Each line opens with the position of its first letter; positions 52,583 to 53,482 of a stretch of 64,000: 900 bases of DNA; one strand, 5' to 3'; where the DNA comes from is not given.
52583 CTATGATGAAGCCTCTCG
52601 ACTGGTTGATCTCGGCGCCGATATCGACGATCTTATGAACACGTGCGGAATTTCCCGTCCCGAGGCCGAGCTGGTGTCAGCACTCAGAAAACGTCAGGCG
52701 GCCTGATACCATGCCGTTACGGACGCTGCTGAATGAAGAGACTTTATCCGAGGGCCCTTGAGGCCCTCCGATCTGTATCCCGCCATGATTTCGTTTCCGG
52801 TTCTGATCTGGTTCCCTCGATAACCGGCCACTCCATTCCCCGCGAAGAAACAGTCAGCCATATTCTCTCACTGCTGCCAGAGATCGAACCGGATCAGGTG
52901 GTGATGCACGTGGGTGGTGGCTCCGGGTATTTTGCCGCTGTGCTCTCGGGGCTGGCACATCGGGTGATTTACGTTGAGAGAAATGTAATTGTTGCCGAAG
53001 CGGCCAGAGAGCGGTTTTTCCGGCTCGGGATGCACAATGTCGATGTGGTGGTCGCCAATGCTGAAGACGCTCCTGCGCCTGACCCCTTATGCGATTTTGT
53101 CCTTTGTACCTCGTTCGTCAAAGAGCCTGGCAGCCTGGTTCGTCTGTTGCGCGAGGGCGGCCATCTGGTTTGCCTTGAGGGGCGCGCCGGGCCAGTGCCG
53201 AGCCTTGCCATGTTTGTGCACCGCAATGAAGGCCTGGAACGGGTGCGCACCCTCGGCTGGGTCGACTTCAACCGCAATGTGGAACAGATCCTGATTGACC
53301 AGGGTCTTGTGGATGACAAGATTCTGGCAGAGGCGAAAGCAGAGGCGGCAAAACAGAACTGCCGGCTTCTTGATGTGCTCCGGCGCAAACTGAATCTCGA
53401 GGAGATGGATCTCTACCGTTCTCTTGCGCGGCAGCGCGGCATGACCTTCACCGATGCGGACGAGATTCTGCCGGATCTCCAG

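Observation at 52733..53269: Isoaspartyl-methyltransferase-like domain fused to the N-terminus of a pilus/secretion motor ATPase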

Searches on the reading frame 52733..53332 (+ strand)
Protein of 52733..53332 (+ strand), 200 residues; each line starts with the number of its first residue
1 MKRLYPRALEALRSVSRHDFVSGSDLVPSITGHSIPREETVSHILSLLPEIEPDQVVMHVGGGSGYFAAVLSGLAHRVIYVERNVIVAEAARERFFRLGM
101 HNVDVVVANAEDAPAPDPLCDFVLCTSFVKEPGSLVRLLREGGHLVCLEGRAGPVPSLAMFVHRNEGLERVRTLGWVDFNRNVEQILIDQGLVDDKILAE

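Call 3: search_protein_families(library=pfam, proteins=[window:52733-53269:+], max_evalue=0.1)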
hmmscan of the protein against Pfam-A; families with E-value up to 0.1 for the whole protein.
window:52733-53269:+ (179 aa): 7 families
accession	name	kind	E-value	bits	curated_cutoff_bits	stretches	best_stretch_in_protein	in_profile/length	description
PF01135.25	PCMT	-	1.8e-11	44.7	20.3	1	7-147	20-171/210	Protein-L-isoaspartate(D-aspartate) O-methyltransferase (PCMT)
PF08241.18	Methyltransf_11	-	1.2e-08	35.9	21.2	1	59-146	2-94/95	Methyltransferase domain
PF13649.12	Methyltransf_25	-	1.8e-07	32.2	27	1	57-130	1-78/97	Methyltransferase domain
PF13489.12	Methyltransf_23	-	0.00012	22.2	27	1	43-127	11-89/164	Methyltransferase domain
PF01209.24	Ubie_methyltran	-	0.00016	21.6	20.1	1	53-150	47-154/233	ubiE/COQ5 methyltransferase family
PF08242.18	Methyltransf_12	-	0.0026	18.9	30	1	58-131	1-77/98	Methyltransferase domain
PF13847.12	Methyltransf_31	-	0.007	16.5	27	1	53-128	3-83/145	Methyltransferase domain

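Call 4: search_protein_families(library=ncbifam, proteins=[window:52733-53269:+], max_evalue=0.1)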
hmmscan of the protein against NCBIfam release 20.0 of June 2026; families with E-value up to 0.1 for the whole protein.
window:52733-53269:+ (179 aa): 26 families (the best 25 are shown)
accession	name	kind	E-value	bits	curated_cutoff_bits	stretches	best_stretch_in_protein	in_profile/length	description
NF001453.0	PRK00312.1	equivalog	8e-20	71.3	188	1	8-150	28-178/217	protein-L-isoaspartate(D-aspartate) O-methyltransferase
TIGR00080.1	pimt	equivalog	3.7e-15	56.3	159.05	1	6-150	23-178/216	protein-L-isoaspartate O-methyltransferase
NF010549.0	PRK13942.1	equivalog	3.3e-12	46.4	282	1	8-150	25-178/215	protein-L-isoaspartate O-methyltransferase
TIGR04364.1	methyltran_FxLD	equivalog_domain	9.6e-09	34.8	320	1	50-146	79-178/394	methyltransferase, FxLD system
TIGR04188.1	methyltr_grsp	subfamily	4.4e-08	32.9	380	1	50-146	104-202/363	ATP-grasp peptide maturase system methyltransferase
NF047649.1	MTase_UXPK_star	exception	8.3e-07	28.3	460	1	48-126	72-153/283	methyltransferase/UXPK-star double selenoprotein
NF001240.0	PRK00216.1-1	equivalog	2.7e-05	23.3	378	1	50-149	60-170/251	bifunctional demethylmenaquinone methyltransferase/2-methoxy-6-polyprenyl-1,4-benzoquinol methylase UbiE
NF010550.0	PRK13943.1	equivalog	3.8e-05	23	359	1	57-146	84-177/322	protein-L-isoaspartate O-methyltransferase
TIGR02469.1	CbiT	equivalog_domain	5.7e-05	23.4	78.3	1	45-116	12-84/124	precorrin-6Y C5,15-methyltransferase (decarboxylating) subunit CbiT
NF005640.0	PRK07402.1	equivalog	0.00021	20.9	219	1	30-112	21-104/200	precorrin-6Y C5,15-methyltransferase subunit CbiT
NF041537.1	ArsM_AhpD_UU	exception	0.00095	18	510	1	49-127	72-153/345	arsenite methyltransferase/AhpD domain selenoprotein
TIGR01934.1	MenG_MenH_UbiE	subfamily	0.0015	17.8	158.35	1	33-149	24-143/223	ubiquinone/menaquinone biosynthesis methyltransferase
NF041675.1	sarc_dimgly_tmase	equivalog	0.0017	18.4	550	1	39-142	52-157/278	sarcosine/dimethylglycine N-methyltransferase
NF000499.2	Erm23S_rRNA_broad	equivalog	0.0019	17.6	212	1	38-117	9-85/244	23S ribosomal RNA methyltransferase Erm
TIGR00755.1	ksgA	equivalog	0.0024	17.2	171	1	37-113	14-87/256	16S rRNA (adenine(1518)-N(6)/adenine(1519)-N(6))-dimethyltransferase RsmA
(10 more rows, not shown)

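Call 6: search_solved_structures(query=window:52733-53329:+, max_evalue=1, show_alignments=2)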
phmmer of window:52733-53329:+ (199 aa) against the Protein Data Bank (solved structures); distinct sequences matched with E-value up to 1: 19.
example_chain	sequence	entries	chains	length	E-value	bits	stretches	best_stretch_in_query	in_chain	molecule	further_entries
8qby_t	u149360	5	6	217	3e-10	43.2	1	24-153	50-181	Protein-L-isoaspartate O-methyltransferase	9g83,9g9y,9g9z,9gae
4l7v_A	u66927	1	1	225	7.7e-10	41.8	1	7-150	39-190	Protein-L-isoaspartate O-methyltransferase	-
1jg1_A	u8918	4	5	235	1.6e-08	37.6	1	27-150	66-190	protein-L-isoaspartate O-methyltransferase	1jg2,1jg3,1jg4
3lbf_A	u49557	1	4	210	8.2e-08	35.2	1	27-150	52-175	Protein-L-isoaspartate O-methyltransferase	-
2yxe_A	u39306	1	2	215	1e-07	34.9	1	42-151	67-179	Protein-L-isoaspartate O-methyltransferase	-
4o29_A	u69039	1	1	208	7.3e-05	25.6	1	28-170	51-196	Protein-L-isoaspartate O-methyltransferase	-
1dl5_A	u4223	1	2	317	0.00015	24.5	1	54-146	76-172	PROTEIN-L-ISOASPARTATE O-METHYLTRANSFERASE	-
1xxl_A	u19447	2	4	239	0.0008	22.2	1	50-162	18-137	YcgJ protein | ycgJ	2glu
3dh0_A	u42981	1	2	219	0.0013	21.5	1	54-133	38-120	SAM dependent methyltransferase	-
1f38_A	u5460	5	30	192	0.052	16.3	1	41-175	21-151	PRECORRIN-8W DECARBOXYLASE | Precorrin-6y methyltransferase/putative decarboxylase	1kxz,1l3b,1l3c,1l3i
6nvm_A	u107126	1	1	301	0.053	16.3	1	39-119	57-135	rRNA adenine N-6-methyltransferase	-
1vl5_A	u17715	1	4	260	0.13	15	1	50-156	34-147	unknown conserved protein BH2331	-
2avn_A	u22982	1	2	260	0.17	14.6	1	56-126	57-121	ubiquinone/menaquinone biosynthesis methyltransferase-related protein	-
4ida_A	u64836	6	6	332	0.32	13.7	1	49-172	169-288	Ripening-induced protein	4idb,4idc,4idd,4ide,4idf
2yqz_A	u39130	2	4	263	0.42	13.3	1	54-126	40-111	Hypothetical protein TTHA0223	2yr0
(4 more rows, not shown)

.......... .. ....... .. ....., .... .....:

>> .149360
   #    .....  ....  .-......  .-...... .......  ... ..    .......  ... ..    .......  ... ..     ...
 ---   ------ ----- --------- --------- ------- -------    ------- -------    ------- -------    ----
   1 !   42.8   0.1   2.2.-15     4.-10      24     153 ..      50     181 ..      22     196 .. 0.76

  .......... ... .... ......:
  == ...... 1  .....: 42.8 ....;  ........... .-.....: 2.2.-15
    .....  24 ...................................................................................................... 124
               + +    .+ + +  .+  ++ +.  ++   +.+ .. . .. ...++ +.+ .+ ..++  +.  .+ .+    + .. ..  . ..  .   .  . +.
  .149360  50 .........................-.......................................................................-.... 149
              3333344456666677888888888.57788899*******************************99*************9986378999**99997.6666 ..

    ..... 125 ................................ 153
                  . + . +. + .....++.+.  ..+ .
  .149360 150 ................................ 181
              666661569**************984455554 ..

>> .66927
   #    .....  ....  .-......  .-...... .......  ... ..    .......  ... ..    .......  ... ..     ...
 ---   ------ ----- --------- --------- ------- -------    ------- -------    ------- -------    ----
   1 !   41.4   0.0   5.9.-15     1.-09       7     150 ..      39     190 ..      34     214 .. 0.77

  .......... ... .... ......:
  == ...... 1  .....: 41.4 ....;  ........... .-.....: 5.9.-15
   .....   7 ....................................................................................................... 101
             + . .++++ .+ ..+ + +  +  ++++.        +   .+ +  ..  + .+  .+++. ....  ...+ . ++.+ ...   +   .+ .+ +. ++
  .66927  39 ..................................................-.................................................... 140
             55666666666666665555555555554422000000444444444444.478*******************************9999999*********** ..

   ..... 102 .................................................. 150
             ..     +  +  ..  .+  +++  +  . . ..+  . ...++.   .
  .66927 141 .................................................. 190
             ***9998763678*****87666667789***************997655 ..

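Call 20: search_protein_representatives(protein=window:52733-53332:+)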
Query: 200 residues. Proteins with E-value up to 0.001 (for the whole library): 2472; up to 1e-10: 69; up to 1e-30: 3. The best 150 are listed.
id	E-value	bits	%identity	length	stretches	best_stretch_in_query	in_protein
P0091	2.6e-68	245.7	61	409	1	1-199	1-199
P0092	2.4e-45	170.8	65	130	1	29-158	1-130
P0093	9.6e-36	139.5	63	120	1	3-112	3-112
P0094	2.7e-28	115.2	77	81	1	1-71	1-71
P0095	3.1e-28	115.0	75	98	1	1-76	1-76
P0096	4.1e-26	108.0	75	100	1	1-75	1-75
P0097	1.5e-24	102.9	35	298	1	7-198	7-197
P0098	8.6e-23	97.2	33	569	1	1-198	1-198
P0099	2.4e-20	89.2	35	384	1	10-200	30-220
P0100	3.3e-20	88.8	34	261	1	4-200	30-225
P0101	4.5e-20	88.3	38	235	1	6-191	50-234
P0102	4.5e-20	88.3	33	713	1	11-189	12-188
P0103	4.8e-19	85.0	36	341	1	6-198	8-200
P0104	1.0e-18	83.9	52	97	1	68-150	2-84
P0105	1.2e-17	80.4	32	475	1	6-199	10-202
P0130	1.5e-11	60.5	36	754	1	10-151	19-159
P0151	7.4e-11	58.2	39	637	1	5-147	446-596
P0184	5.3e-10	55.4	27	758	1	11-198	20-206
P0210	1.9e-09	53.7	27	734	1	11-187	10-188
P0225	2.6e-09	53.2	33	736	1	40-192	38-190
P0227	2.9e-09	53.0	31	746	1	7-194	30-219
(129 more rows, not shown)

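Call 21: search_protein_families(library=pfam, proteins=[P0102, P0130, P0184, P0210, P0225, P0227, P0098, P0105, P0097, P0151], max_evalue=0.001)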
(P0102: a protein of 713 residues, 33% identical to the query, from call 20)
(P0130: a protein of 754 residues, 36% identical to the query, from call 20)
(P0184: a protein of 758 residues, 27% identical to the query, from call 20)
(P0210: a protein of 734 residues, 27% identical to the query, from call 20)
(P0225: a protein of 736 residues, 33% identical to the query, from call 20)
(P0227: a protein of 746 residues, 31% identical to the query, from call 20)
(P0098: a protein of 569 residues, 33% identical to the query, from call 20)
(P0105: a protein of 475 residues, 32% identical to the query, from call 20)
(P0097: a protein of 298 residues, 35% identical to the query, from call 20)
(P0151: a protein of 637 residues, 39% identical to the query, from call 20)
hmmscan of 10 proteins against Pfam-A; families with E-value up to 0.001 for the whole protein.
P0102 (713 aa): 11 families
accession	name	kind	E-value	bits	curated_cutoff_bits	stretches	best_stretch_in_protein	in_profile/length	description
PF00437.27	T2SSE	-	1.7e-110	369.6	24.9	1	322-697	11-368/370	Type II/IV secretion system protein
PF01135.25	PCMT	-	1.7e-08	35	20.3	1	40-165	63-188/210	Protein-L-isoaspartate(D-aspartate) O-methyltransferase (PCMT)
PF13649.12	Methyltransf_25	-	2.5e-06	28.5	27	1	58-128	1-73/97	Methyltransferase domain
PF25199.1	nSTAND_NTPase5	-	2.1e-05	24.8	34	1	453-537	39-108/145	Novel STAND NTPase 5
PF00398.26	RrnaAD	-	2.1e-05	24.2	24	1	54-117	30-91/263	Ribosomal RNA adenine dimethylase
PF13847.12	Methyltransf_31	-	3.2e-05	24.1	27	1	57-153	6-107/145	Methyltransferase domain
PF08241.18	Methyltransf_11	-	7.1e-05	23.8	21.2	1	60-142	2-82/95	Methyltransferase domain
PF05175.20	MTS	-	0.00016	21.8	23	1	45-126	23-104/170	Methyltransferase small domain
PF13191.12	AAA_16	-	0.00022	22.2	32.6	1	443-570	12-124/167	AAA ATPase domain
PF05157.20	MshEN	-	0.00041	20.7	23.1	0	217-285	13-83/90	MshEN domain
PF13679.12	Methyltransf_32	-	0.00057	20.3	27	0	40-128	11-111/143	Methyltransferase domain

P0130 (754 aa): 6 families
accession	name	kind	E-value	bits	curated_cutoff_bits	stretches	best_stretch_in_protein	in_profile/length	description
PF00437.27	T2SSE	-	1e-105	353.9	24.9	1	339-721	5-369/370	Type II/IV secretion system protein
PF01135.25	PCMT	-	1.6e-30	106.9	20.3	1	17-171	21-186/210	Protein-L-isoaspartate(D-aspartate) O-methyltransferase (PCMT)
PF05157.20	MshEN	-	6.5e-07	29.7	23.1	1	235-307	6-80/90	MshEN domain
PF13847.12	Methyltransf_31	-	1.9e-06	28.1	27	1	60-161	3-121/145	Methyltransferase domain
PF00398.26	RrnaAD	-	0.00018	21.1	24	1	55-117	25-85/263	Ribosomal RNA adenine dimethylase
PF13649.12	Methyltransf_25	-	0.00021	22.4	27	1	64-138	1-75/97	Methyltransferase domain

P0184 (758 aa): 9 families
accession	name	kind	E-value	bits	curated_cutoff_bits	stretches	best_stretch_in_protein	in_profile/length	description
PF00437.27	T2SSE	-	7.8e-106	354.3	24.9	1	362-739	9-368/370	Type II/IV secretion system protein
PF01135.25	PCMT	-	1.9e-22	80.5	20.3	1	6-187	10-202/210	Protein-L-isoaspartate(D-aspartate) O-methyltransferase (PCMT)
PF05157.20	MshEN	-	4e-10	40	23.1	1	250-325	6-83/90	MshEN domain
PF13847.12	Methyltransf_31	-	7.7e-08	32.6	27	1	60-133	3-81/145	Methyltransferase domain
PF13649.12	Methyltransf_25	-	3.5e-07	31.2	27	1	65-134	2-72/97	Methyltransferase domain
PF08241.18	Methyltransf_11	-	3.6e-05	24.7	21.2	1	65-132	1-66/95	Methyltransferase domain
PF25199.1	nSTAND_NTPase5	-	0.00012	22.3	34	1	495-549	39-93/145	Novel STAND NTPase 5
PF13401.12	AAA_22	-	0.00057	20.6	27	0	498-535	6-42/130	AAA domain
PF00270.35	DEAD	-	0.00087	19.5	26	0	180-240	87-142/167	DEAD/DEAH box helicase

P0210 (734 aa): 10 families
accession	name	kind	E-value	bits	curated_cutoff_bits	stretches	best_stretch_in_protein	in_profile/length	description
PF00437.27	T2SSE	-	1.3e-106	356.8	24.9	1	345-721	10-368/370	Type II/IV secretion system protein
PF01135.25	PCMT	-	1.5e-25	90.6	20.3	1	39-181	59-203/210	Protein-L-isoaspartate(D-aspartate) O-methyltransferase (PCMT)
PF05157.20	MshEN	-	9.6e-10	38.8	23.1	1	237-318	2-83/90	MshEN domain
PF13649.12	Methyltransf_25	-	9.9e-08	33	27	1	58-130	2-74/97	Methyltransferase domain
PF08241.18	Methyltransf_11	-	8.8e-06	26.7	21.2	1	58-112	1-53/95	Methyltransferase domain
PF08242.18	Methyltransf_12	-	4e-05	24.7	30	1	58-126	1-72/98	Methyltransferase domain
PF00398.26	RrnaAD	-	5.9e-05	22.7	24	1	44-112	21-87/263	Ribosomal RNA adenine dimethylase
PF05175.20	MTS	-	0.00027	21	23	1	46-116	24-96/170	Methyltransferase small domain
PF25199.1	nSTAND_NTPase5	-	0.00046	20.5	34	0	476-529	38-93/145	Novel STAND NTPase 5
PF13847.12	Methyltransf_31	-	0.00055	20.1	27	0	56-126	6-81/145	Methyltransferase domain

P0225 (736 aa): 8 families
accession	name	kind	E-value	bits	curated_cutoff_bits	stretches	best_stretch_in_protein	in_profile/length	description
PF00437.27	T2SSE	-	1.8e-97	326.7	24.9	1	343-722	8-369/370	Type II/IV secretion system protein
PF01135.25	PCMT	-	1.2e-35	123.6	20.3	1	34-171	57-196/210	Protein-L-isoaspartate(D-aspartate) O-methyltransferase (PCMT)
PF00398.26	RrnaAD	-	1.2e-06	28.2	24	1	36-107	16-85/263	Ribosomal RNA adenine dimethylase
PF13649.12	Methyltransf_25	-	2.4e-06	28.6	27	1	54-123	1-71/97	Methyltransferase domain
PF13847.12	Methyltransf_31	-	7.1e-05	23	27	1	50-109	3-65/145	Methyltransferase domain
PF25199.1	nSTAND_NTPase5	-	0.00025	21.3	34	1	476-533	38-94/145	Novel STAND NTPase 5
PF05157.20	MshEN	-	0.00028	21.3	23.1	1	243-315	9-82/90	MshEN domain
PF05175.20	MTS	-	0.00028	21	23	1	43-122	24-104/170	Methyltransferase small domain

P0227 (746 aa): 4 families
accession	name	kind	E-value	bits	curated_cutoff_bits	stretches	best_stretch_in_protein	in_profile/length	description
PF00437.27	T2SSE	-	1.3e-51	175.9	24.9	1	360-738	8-368/370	Type II/IV secretion system protein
PF01135.25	PCMT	-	1e-25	91.2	20.3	1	24-204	13-202/210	Protein-L-isoaspartate(D-aspartate) O-methyltransferase (PCMT)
PF05157.20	MshEN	-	1.1e-06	29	23.1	1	275-340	14-81/90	MshEN domain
PF00398.26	RrnaAD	-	0.00032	20.3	24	1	65-119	18-72/263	Ribosomal RNA adenine dimethylase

P0098 (569 aa): 6 families
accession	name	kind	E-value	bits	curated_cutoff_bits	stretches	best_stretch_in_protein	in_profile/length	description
PF01135.25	PCMT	-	4.1e-19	69.6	20.3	1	31-175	52-198/210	Protein-L-isoaspartate(D-aspartate) O-methyltransferase (PCMT)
PF00437.27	T2SSE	-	6.6e-08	32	24.9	1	354-423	8-75/370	Type II/IV secretion system protein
PF05157.20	MshEN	-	1.7e-07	31.5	23.1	1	236-322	2-88/90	MshEN domain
PF13649.12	Methyltransf_25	-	9.7e-06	26.6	27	1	57-130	1-78/97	Methyltransferase domain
PF13847.12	Methyltransf_31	-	0.00038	20.6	27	1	52-132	2-87/145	Methyltransferase domain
PF13489.12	Methyltransf_23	-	0.00087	19.5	27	0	41-147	9-116/164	Methyltransferase domain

P0105 (475 aa): 6 families
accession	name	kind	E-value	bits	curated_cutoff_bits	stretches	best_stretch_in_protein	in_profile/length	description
PF01135.25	PCMT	-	4.6e-28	98.9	20.3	1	11-177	20-197/210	Protein-L-isoaspartate(D-aspartate) O-methyltransferase (PCMT)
PF00437.27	T2SSE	-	1.5e-26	93.4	24.9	1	355-472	5-120/370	Type II/IV secretion system protein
PF05157.20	MshEN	-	2.4e-14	53.5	23.1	1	251-319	12-82/90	MshEN domain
PF00398.26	RrnaAD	-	4.1e-05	23.3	24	1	47-124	22-94/263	Ribosomal RNA adenine dimethylase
PF13649.12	Methyltransf_25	-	0.00017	22.6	27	1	59-146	1-97/97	Methyltransferase domain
PF13847.12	Methyltransf_31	-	0.00085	19.5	27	0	55-152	3-111/145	Methyltransferase domain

P0097 (298 aa): 5 families
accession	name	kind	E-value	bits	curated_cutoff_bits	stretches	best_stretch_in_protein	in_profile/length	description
PF01135.25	PCMT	-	2.7e-19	70.2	20.3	1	38-147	59-171/210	Protein-L-isoaspartate(D-aspartate) O-methyltransferase (PCMT)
PF13649.12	Methyltransf_25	-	2e-06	28.9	27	1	57-130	1-78/97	Methyltransferase domain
PF08241.18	Methyltransf_11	-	0.00019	22.5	21.2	1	58-127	1-68/95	Methyltransferase domain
PF05175.20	MTS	-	0.00027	21.1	23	1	42-125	21-104/170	Methyltransferase small domain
PF00398.26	RrnaAD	-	0.00042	19.9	24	1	40-106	18-81/263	Ribosomal RNA adenine dimethylase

P0151 (637 aa): 7 families
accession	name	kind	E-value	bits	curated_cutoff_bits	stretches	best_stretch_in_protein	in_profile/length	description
PF01941.24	AdoMet_Synthase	-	9.6e-143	476.2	27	1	2-395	2-394/395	S-adenosylmethionine synthetase (AdoMet synthetase)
PF01135.25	PCMT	-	1.7e-58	198.3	20.3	1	447-632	19-206/210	Protein-L-isoaspartate(D-aspartate) O-methyltransferase (PCMT)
PF13649.12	Methyltransf_25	-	5.7e-08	33.8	27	1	505-581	1-78/97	Methyltransferase domain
PF13847.12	Methyltransf_31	-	4.1e-06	27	27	1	501-575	3-82/145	Methyltransferase domain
PF00398.26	RrnaAD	-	4.3e-06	26.5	24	1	494-560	23-87/263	Ribosomal RNA adenine dimethylase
PF08241.18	Methyltransf_11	-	4.6e-05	24.4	21.2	1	506-580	1-73/95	Methyltransferase domain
PF13489.12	Methyltransf_23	-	0.00042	20.5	27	1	496-576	16-90/164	Methyltransferase domain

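Call 30: find_encoding_contigs(protein=P0102, flank=7000, max_places=1)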
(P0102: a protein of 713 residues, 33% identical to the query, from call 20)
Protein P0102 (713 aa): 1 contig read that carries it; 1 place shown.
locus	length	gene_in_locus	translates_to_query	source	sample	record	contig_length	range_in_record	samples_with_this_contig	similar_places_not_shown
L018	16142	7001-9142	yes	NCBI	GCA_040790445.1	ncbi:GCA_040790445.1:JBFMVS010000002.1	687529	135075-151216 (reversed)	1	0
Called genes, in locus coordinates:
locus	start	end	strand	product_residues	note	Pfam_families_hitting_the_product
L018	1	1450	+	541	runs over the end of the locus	PF00282:Pyridoxal_deC, PF00266:Aminotran_5 (weak), PF01212:Beta_elim_lyase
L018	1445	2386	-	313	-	PF00756:Esterase, PF00561:Abhydrolase_1, PF12146:Hydrolase_4, PF12697:Abhydrolase_6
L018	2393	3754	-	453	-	PF00672:HAMP, PF00512:HisKA, PF02518:HATPase_c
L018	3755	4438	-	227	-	PF00072:Response_reg, PF00486:Trans_reg_C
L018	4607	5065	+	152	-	PF13801:Metal_resist (weak), PF16231:DUF4890 (weak), PF07813:LTXXQ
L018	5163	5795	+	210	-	PF00440:TetR_N, PF16925:TetR_C_13, PF21993:TetR_C_13_2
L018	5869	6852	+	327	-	PF08240:ADH_N, PF00107:ADH_zinc_N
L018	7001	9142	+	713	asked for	PF01135:PCMT, PF13649:Methyltransf_25 (weak), PF00437:T2SSE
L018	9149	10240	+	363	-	PF07728:AAA_5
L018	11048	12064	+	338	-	PF13531:SBP_bac_11, PF01547:SBP_bac_1, PF13416:SBP_bac_8, PF13343:SBP_bac_6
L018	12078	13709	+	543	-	PF00528:BPD_transp_1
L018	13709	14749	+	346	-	PF00005:ABC_tran, PF02463:SMC_N (faint), PF13304:AAA_21 (faint)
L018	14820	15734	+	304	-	PF04261:Dyp_perox_N, PF20628:Dyp_perox_C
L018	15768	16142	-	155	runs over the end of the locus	PF01316:Arg_repressor, PF11985:Phage_Mu_Gp27 (weak), PF02863:Arg_repressor_C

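Call 31: find_encoding_contigs(protein=P0130, flank=7000, max_places=1)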
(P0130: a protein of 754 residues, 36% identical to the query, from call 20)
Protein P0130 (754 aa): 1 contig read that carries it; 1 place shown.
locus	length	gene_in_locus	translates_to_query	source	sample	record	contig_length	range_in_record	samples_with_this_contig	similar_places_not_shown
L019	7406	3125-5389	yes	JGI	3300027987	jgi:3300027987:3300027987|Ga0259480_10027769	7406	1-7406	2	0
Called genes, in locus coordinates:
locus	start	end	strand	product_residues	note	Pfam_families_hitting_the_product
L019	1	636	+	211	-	?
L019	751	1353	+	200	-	PF07238:PilZ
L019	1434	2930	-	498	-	PF00027:cNMP_binding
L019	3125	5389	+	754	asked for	PF01135:PCMT, PF13847:Methyltransf_31 (weak), PF05157:MshEN (weak), PF00437:T2SSE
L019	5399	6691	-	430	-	PF02812:ELFV_dehydrog_N, PF00208:ELFV_dehydrog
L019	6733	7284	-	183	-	-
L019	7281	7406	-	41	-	?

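Call 43: predict_structure(alignment_id=A3)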
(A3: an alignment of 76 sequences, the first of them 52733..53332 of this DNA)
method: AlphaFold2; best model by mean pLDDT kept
length: 200 residues; sequences in the alignment: 76
mean_pLDDT: 87.8   pTM: 0.86
mean pLDDT of the five models: 87.8, 86.3, 85.6, 85.0, 84.9
residues with pLDDT >= 90: 137; 70-90: 25; 50-70: 31; < 50: 7
segments of 3 or more residues with pLDDT < 50: 27-32
pLDDT, mean of each block of 10 residues (from residue 1): 89 93 53 74 96 98 93 98 92 95 96 96 94 95 95 83 96 89 67 65
secondary structure, 60 per line:
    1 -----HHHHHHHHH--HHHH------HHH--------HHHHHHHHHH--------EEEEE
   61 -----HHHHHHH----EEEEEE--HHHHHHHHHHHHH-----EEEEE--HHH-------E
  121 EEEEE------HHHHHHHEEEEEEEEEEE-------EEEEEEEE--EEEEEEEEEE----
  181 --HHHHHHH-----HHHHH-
elements in order: H6-14 H17-20 H38-47 E56-60 H66-72 E77-82 H85-97 E103-107 E120-125 H132-138 E139-149 E157-164 E167-176 H183-189 H195-199

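Call 46: fold_search(model_id=the predicted structure, library=pdb)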
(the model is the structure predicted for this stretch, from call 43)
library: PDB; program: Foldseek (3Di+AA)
matches with E <= 10: 1910; with E <= 0.001: 1008
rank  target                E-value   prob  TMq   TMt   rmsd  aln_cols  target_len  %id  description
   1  2yxe_A                3.2e-12  1.00  0.72  0.67   4.3       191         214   25  Crystal structure of L-isoaspartyl protein carboxyl methyltranferase (released 2007-10-30)
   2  4l7v                  3.2e-12  1.00  0.66  0.70   5.0       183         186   27  Crystal structure of Protein L-isoaspartyl-O-methyltransferase of Vibrio cholerae (released 2014-06-18)
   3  2yxe_B                4.8e-12  1.00  0.71  0.67   4.4       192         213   26  Crystal structure of L-isoaspartyl protein carboxyl methyltranferase (released 2007-10-30)
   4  3lbf_A                4.8e-12  1.00  0.68  0.66   6.4       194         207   27  Crystal structure of Protein L-isoaspartyl methyltransferase from Escherichia coli (released 2010-09-08)
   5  3lbf_D                5.4e-12  1.00  0.67  0.68   5.2       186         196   28  Crystal structure of Protein L-isoaspartyl methyltransferase from Escherichia coli (released 2010-09-08)
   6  8qby_t                2.1e-11  1.00  0.70  0.65   6.1       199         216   26  Respiratory complex I from Paracoccus denitrificans in MSP2N2 nanodiscs (released 2024-09-11)
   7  4o29                  6.3e-11  1.00  0.68  0.66   5.5       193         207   26  PROTEIN-L-ISOASPARTATE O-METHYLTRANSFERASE from Pyrobaculum aerophilum in COMPLEX WITH S-ADENOSYL-L-HOMOCYSTEINE (released 2014-01-15)
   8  1jg1                  2.6e-10  1.00  0.68  0.64   5.8       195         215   21  Crystal Structure of L-isoaspartyl (D-aspartyl) O-methyltransferase with S-ADENOSYL-L-HOMOCYSTEINE (released 2001-11-16)
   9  1dl5_B                3.5e-10  1.00  0.69  0.45   6.5       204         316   19  PROTEIN-L-ISOASPARTATE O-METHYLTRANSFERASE (released 2000-12-08)
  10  1vbf_A                4.2e-10  1.00  0.66  0.60   6.5       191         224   19  Crystal structure of protein L-isoaspartate O-methyltransferase homologue from Sulfolobus tokodaii (released 2004-08-10)
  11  1vbf_B                2.1e-09  1.00  0.69  0.62   5.0       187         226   20  Crystal structure of protein L-isoaspartate O-methyltransferase homologue from Sulfolobus tokodaii (released 2004-08-10)
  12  1dl5_A                2.4e-09  1.00  0.69  0.45   6.8       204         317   19  PROTEIN-L-ISOASPARTATE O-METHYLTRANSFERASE (released 2000-12-08)
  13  1r18                  2.5e-09  1.00  0.66  0.60   4.2       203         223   16  Drosophila protein isoaspartyl methyltransferase with S-adenosyl-L-homocysteine (released 2003-12-09)
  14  1i1n                  5.5e-09  1.00  0.67  0.60   6.4       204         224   18  HUMAN PROTEIN L-ISOASPARTATE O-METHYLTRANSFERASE WITH S-ADENOSYL HOMOCYSTEINE (released 2002-03-13)
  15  1kr5                  1.4e-08  1.00  0.65  0.61   6.5       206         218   17  Crystal structure of human L-isoaspartyl methyltransferase (released 2002-02-08)
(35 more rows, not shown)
